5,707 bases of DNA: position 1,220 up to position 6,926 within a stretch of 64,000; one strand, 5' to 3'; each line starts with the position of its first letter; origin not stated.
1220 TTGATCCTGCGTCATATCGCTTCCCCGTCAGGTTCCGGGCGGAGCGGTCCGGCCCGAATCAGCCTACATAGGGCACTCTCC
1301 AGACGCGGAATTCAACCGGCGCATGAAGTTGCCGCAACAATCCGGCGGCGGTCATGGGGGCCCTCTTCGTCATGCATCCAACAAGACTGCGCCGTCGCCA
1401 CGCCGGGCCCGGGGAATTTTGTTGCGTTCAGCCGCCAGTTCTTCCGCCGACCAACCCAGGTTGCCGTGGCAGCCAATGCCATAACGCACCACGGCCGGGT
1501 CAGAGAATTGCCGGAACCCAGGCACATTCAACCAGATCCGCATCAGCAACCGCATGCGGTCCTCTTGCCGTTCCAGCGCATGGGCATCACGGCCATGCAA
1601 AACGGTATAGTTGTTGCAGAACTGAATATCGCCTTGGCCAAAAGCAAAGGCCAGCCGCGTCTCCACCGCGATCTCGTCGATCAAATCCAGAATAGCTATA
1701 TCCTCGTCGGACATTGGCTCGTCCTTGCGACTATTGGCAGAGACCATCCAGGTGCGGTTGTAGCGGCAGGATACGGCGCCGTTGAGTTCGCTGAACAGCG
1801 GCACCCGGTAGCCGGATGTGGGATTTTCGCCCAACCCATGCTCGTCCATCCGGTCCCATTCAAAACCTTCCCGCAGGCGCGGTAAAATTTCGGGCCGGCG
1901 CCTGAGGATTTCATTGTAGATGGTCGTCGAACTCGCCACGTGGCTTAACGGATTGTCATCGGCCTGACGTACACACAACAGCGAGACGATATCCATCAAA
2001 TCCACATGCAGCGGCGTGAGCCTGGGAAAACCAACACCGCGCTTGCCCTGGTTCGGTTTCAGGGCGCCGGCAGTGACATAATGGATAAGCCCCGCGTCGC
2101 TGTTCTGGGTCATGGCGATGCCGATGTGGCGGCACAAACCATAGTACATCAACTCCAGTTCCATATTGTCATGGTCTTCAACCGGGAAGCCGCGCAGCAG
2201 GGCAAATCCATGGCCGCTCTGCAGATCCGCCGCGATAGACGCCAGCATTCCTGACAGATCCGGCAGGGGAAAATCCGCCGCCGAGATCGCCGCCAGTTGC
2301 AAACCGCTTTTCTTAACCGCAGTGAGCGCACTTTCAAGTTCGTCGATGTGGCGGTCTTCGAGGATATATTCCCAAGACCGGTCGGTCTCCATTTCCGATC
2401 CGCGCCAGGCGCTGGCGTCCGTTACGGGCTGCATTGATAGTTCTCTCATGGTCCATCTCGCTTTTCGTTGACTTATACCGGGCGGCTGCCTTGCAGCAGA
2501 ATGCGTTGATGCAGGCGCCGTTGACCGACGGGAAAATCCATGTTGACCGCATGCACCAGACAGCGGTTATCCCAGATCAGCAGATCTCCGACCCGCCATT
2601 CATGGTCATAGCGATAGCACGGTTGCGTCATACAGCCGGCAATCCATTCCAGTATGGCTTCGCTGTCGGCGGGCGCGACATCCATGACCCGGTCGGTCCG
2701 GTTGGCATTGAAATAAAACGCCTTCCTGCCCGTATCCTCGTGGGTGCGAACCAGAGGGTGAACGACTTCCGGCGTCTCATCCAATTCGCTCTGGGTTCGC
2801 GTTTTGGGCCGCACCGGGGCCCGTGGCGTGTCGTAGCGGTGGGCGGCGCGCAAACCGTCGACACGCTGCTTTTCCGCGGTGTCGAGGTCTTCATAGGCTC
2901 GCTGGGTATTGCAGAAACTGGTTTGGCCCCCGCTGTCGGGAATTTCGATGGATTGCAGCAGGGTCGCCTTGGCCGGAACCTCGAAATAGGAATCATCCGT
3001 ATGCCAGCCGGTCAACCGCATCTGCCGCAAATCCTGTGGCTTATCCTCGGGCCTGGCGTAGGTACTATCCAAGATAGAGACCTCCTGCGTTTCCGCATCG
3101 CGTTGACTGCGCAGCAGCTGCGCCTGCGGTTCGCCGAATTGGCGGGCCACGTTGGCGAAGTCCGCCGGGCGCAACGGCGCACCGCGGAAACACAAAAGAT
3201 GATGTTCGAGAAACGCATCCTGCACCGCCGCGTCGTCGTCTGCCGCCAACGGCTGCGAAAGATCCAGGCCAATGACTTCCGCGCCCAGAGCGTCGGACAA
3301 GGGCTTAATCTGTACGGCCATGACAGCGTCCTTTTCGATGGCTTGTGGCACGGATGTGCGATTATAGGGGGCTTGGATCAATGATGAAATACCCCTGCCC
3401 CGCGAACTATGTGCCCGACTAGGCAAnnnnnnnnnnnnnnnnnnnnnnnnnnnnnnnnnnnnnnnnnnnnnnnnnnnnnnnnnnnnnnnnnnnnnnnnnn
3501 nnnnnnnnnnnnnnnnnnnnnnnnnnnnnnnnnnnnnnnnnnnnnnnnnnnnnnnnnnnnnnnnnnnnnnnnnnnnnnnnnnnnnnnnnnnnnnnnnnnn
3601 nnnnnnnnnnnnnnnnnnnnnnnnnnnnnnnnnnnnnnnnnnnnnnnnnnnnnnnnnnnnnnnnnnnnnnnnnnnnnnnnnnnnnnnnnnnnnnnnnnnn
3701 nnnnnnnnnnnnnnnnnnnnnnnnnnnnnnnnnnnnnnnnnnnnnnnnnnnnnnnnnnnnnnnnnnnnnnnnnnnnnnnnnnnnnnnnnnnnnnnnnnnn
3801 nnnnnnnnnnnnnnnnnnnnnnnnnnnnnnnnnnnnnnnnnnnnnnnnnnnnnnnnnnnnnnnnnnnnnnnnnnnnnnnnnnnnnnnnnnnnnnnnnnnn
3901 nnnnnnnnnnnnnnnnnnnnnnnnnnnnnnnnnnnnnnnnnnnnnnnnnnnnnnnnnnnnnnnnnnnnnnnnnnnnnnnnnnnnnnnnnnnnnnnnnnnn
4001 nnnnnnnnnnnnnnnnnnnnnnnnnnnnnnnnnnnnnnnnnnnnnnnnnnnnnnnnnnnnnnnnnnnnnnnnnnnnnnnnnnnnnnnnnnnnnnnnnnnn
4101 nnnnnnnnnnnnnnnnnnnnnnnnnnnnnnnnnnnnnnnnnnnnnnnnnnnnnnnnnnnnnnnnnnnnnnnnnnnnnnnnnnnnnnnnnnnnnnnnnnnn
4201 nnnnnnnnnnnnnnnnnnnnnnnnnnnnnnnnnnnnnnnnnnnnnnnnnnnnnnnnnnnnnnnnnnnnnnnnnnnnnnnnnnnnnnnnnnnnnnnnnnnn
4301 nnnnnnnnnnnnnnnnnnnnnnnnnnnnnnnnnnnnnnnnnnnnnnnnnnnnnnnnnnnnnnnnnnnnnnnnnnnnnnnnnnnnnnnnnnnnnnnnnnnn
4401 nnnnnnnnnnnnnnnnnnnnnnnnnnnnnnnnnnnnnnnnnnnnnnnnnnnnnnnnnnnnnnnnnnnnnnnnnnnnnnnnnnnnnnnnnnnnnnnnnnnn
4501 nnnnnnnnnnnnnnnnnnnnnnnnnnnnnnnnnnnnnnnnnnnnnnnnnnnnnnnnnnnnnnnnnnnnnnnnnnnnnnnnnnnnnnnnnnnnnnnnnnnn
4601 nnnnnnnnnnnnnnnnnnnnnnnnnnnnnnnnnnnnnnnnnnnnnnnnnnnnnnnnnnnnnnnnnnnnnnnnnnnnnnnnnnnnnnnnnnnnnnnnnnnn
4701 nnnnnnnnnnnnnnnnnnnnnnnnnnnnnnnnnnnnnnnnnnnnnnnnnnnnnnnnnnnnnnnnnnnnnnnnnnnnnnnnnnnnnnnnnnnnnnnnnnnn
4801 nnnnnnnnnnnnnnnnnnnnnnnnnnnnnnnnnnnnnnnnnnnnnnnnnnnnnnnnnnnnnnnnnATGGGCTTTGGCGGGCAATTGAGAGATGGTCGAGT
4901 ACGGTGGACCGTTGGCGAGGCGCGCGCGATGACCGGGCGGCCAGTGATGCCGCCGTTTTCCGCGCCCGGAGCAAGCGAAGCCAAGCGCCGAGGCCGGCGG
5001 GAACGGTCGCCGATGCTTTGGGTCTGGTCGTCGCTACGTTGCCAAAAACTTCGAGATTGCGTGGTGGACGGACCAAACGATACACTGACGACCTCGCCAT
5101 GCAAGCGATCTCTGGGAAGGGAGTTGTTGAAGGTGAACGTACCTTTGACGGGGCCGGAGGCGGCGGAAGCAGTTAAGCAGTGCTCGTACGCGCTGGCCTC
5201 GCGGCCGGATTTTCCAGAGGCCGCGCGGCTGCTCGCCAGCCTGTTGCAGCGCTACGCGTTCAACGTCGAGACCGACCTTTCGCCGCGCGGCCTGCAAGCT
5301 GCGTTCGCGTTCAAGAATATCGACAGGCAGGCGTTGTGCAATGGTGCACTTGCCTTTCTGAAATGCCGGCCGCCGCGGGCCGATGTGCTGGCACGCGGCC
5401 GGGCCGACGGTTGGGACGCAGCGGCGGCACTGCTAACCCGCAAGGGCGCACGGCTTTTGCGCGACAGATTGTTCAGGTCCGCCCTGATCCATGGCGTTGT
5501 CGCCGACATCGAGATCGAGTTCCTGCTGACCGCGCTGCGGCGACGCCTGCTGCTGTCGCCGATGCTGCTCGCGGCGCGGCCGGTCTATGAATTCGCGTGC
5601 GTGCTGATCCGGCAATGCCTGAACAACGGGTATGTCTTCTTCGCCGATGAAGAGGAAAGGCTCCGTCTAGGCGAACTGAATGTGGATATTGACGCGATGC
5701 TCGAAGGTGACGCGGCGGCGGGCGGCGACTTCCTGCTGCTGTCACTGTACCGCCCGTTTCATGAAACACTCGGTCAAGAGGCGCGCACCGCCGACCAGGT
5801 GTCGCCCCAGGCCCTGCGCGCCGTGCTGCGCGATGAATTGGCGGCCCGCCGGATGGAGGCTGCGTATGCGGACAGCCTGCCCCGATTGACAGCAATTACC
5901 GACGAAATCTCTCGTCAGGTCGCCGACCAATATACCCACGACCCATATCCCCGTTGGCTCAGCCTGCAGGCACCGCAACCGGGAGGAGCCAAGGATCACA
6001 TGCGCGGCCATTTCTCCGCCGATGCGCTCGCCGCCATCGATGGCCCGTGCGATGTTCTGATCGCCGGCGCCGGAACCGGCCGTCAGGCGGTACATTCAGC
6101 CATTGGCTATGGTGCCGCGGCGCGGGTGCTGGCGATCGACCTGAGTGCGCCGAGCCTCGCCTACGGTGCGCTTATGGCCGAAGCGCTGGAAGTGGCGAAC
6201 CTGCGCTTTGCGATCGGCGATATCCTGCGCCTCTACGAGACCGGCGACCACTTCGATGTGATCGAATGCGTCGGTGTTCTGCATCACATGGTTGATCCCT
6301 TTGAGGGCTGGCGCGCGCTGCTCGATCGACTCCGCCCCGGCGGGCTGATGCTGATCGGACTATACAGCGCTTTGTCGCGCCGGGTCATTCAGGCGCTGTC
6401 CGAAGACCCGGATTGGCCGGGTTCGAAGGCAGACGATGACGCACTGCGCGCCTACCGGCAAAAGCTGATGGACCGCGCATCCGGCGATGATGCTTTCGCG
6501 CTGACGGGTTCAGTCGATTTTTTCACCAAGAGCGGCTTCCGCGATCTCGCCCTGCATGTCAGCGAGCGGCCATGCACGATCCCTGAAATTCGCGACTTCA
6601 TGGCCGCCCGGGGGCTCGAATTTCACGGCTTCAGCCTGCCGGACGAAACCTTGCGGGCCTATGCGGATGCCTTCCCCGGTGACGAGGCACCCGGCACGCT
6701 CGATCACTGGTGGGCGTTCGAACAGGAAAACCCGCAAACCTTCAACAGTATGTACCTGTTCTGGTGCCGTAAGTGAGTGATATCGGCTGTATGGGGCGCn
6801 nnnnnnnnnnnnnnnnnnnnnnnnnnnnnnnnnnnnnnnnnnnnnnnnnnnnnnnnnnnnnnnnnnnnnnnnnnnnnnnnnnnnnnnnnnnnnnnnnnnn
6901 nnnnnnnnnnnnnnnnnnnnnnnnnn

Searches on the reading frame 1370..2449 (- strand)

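Call 58: search_protein_families(library=pfam, proteins=[window:1370-2449:-], max_evalue=0.0001)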
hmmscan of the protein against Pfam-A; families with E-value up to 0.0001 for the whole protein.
window:1370-2449:- (359 aa): 1 family
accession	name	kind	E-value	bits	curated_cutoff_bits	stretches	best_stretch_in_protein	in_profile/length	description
PF02668.22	TauD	-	5.6e-22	79.3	27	1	53-306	6-267/267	Taurine catabolism dioxygenase TauD, TfdA family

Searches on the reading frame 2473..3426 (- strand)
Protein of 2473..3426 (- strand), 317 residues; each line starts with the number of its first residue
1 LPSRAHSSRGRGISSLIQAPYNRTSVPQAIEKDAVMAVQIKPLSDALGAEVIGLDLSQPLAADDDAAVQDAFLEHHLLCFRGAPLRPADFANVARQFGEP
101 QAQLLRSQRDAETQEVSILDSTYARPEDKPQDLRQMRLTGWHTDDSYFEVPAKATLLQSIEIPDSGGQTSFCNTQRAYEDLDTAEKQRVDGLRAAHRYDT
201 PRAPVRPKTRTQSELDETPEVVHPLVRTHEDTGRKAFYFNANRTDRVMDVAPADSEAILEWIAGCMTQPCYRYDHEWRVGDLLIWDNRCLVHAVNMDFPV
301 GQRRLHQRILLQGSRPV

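Call 58: search_protein_families(library=pfam, proteins=[window:2473-3426:-], max_evalue=0.0001)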
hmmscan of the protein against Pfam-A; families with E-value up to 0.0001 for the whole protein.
window:2473-3426:- (317 aa): 1 family
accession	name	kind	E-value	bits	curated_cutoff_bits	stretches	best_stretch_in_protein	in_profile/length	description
PF02668.22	TauD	-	2.8e-63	214.7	27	1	39-308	1-265/267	Taurine catabolism dioxygenase TauD, TfdA family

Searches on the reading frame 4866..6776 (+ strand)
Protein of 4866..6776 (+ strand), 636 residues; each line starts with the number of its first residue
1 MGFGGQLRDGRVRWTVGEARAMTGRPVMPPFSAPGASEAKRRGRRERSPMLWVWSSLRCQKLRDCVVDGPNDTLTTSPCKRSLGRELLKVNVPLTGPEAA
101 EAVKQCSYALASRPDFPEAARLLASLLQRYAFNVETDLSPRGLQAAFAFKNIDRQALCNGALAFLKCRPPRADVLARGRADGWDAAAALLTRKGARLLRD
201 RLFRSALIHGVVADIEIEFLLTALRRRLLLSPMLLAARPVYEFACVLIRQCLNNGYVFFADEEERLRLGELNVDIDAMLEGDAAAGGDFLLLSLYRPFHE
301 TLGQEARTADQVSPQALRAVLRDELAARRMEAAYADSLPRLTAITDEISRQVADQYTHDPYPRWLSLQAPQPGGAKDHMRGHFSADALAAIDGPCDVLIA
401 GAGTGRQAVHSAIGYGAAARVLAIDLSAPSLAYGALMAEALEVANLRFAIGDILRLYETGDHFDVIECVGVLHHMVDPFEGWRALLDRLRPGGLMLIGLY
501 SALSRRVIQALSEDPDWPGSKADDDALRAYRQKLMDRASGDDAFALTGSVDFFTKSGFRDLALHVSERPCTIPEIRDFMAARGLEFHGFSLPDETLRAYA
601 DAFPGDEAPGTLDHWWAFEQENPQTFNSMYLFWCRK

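Call 58: search_protein_families(library=pfam, proteins=[window:4866-6776:+], max_evalue=0.0001)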
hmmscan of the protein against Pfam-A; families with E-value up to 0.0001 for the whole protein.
window:4866-6776:+ (636 aa): 5 families
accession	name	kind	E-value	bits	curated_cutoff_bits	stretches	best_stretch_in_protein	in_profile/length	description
PF13649.12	Methyltransf_25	-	5e-11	43.6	27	1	397-493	1-97/97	Methyltransferase domain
PF13847.12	Methyltransf_31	-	1.2e-10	41.7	27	1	395-516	5-127/145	Methyltransferase domain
PF08241.18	Methyltransf_11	-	1.6e-09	38.7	21.2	1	400-497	3-95/95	Methyltransferase domain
PF08242.18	Methyltransf_12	-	2.4e-09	38.2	30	1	400-494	3-97/98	Methyltransferase domain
PF13489.12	Methyltransf_23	-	7.7e-05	22.9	27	0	397-502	26-121/164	Methyltransferase domain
